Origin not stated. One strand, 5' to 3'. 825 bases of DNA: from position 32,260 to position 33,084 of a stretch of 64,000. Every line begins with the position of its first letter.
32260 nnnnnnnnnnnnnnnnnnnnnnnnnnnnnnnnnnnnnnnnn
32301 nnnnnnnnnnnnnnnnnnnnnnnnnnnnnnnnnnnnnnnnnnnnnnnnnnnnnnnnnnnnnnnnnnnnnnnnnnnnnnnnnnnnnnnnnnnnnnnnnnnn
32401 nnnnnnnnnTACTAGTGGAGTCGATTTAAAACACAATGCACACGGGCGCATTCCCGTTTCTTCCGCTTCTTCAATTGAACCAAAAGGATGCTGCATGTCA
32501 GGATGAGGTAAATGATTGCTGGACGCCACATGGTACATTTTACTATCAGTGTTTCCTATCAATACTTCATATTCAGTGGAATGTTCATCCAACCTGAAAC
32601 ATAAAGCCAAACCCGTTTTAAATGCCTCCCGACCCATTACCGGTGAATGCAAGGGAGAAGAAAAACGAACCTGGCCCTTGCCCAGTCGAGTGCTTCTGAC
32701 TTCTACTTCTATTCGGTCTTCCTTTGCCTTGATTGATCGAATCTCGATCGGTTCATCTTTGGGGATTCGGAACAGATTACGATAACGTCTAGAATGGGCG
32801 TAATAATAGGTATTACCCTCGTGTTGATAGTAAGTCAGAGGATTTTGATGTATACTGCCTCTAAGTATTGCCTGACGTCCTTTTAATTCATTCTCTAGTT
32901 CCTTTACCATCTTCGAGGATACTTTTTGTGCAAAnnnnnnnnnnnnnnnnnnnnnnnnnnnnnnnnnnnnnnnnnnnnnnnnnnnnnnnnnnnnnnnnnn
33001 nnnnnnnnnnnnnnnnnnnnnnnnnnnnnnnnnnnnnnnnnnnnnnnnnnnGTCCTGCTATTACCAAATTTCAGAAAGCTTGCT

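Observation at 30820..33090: Compositionally atypical (~45-50% GC) 2.3-kb island carrying an orphan HigA antitoxin remnant and a secreted M48 peptidase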

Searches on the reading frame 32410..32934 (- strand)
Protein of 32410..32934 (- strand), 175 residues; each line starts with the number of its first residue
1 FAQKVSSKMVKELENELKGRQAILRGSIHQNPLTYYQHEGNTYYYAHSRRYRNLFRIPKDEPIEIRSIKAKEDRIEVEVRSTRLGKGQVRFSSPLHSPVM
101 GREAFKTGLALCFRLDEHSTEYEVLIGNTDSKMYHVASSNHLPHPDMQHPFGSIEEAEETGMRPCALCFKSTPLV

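Call 58: search_protein_representatives(protein=window:32410-32934:-)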
Query: 175 residues. Proteins with E-value up to 0.001 (for the whole library): 91; up to 1e-10: 20; up to 1e-30: 1. The best 91 are listed.
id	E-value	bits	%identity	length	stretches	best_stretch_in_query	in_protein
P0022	1.6e-39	151.9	44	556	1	3-175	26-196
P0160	5.2e-27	111.2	46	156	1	4-115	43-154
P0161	1.6e-25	106.4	61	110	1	2-81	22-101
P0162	9.8e-25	103.8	35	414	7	125-170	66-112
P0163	7.3e-18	81.4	31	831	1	18-174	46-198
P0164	1.3e-15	74.1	28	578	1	3-175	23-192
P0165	5.2e-14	68.9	30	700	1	18-174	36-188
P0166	7.1e-14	68.5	33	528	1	10-171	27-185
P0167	2.0e-13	67.0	32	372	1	16-172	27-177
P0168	2.6e-13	66.6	33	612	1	23-172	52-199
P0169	1.1e-12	64.6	30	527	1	10-173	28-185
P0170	2.9e-12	63.2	32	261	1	10-169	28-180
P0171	4.6e-12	62.6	28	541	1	5-173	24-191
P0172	5.3e-12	62.4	31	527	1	14-173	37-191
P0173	7.5e-12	61.9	32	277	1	31-172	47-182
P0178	9.0e-11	58.4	34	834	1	44-173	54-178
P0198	1.2e-06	44.9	37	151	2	124-168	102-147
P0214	1.8e-05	41.1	35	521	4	125-169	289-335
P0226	1.1e-04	38.6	37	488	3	124-172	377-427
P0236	3.2e-04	37.1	35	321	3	121-170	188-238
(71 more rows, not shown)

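Call 59: search_protein_families(library=pfam, proteins=[P0162, P0214, P0226, P0198, P0236, P0163, P0178], max_evalue=0.01)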
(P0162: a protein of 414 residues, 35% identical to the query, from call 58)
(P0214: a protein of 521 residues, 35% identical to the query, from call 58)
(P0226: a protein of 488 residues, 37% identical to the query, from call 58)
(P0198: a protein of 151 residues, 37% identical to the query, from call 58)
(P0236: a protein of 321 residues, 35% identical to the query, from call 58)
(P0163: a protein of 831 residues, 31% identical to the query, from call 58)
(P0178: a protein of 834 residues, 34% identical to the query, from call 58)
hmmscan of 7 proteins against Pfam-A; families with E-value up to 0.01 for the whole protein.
P0162 (414 aa): 2 families
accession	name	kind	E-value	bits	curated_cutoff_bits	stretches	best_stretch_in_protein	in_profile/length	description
PF02805.21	Ada_Zn_binding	-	9.5e-34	115.7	23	5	120-168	17-65/65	Metal binding domain of Ada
PF19746.4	DUF6233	-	0.00041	20.9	27.6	0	363-389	28-55/59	Family of unknown function (DUF6233)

P0214 (521 aa): 3 families
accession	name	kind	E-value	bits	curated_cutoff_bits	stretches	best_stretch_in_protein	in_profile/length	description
PF02805.21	Ada_Zn_binding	-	1.4e-33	115.1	23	5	57-113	9-65/65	Metal binding domain of Ada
PF19746.4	DUF6233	-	3.9e-17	62.5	27.6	1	208-253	13-57/59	Family of unknown function (DUF6233)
PF23733.2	GRXCR1-2_C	-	0.0058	17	26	0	103-111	8-16/47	GRXCR1/2, C-terminal domain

P0226 (488 aa): 2 families
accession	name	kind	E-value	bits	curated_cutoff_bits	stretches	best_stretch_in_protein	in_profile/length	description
PF02805.21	Ada_Zn_binding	-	6.3e-20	71.4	23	3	441-488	18-64/65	Metal binding domain of Ada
PF00565.23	SNase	-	3e-07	31.3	21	1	215-288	2-78/107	Staphylococcal nuclease homologue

P0198 (151 aa): 2 families
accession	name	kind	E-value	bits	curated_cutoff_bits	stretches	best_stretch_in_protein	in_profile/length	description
PF02805.21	Ada_Zn_binding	-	1.7e-13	50.8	23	2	4-50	19-65/65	Metal binding domain of Ada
PF19746.4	DUF6233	-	6.2e-06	26.7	27.6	0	13-52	18-57/59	Family of unknown function (DUF6233)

P0236 (321 aa): 2 families
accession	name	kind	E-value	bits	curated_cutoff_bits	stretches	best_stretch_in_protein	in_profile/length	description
PF02805.21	Ada_Zn_binding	-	1.1e-13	51.4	23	1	274-321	18-64/65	Metal binding domain of Ada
PF19746.4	DUF6233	-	0.00013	22.4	27.6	0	199-236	16-52/59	Family of unknown function (DUF6233)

P0163 (831 aa): 2 families
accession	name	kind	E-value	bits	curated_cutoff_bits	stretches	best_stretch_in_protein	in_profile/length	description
PF01435.24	Peptidase_M48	-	2.1e-25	90.1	20.3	1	228-426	3-182/186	Peptidase family M48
PF03544.19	TonB_C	-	8.5e-06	26.6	24.6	1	756-824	18-78/79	Gram-negative bacterial TonB protein C-terminal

P0178 (834 aa): 3 families
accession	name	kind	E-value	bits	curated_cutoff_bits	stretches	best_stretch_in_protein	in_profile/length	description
PF01435.24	Peptidase_M48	-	1.2e-29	103.9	20.3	1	209-403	3-185/186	Peptidase family M48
PF05036.18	SPOR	-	9.4e-12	45.5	21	1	759-828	2-75/76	SPOR domain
PF13203.12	DUF2201_N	-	0.0093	16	23.2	0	251-298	43-87/271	Putative metallopeptidase domain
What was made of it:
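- On Ada_Zn_binding (PF02805): There are transitive hits to PF02805 repeat proteins (calls 58, 59).
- Closest known: N-terminal zinc-binding domain of Ada. Same: The module at residues 145-195 hits proteins made of repeated PF02805 units (calls 58, 59).
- Envelope location: family members carry extra TonB_C or SPOR domains (calls 58, 59).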
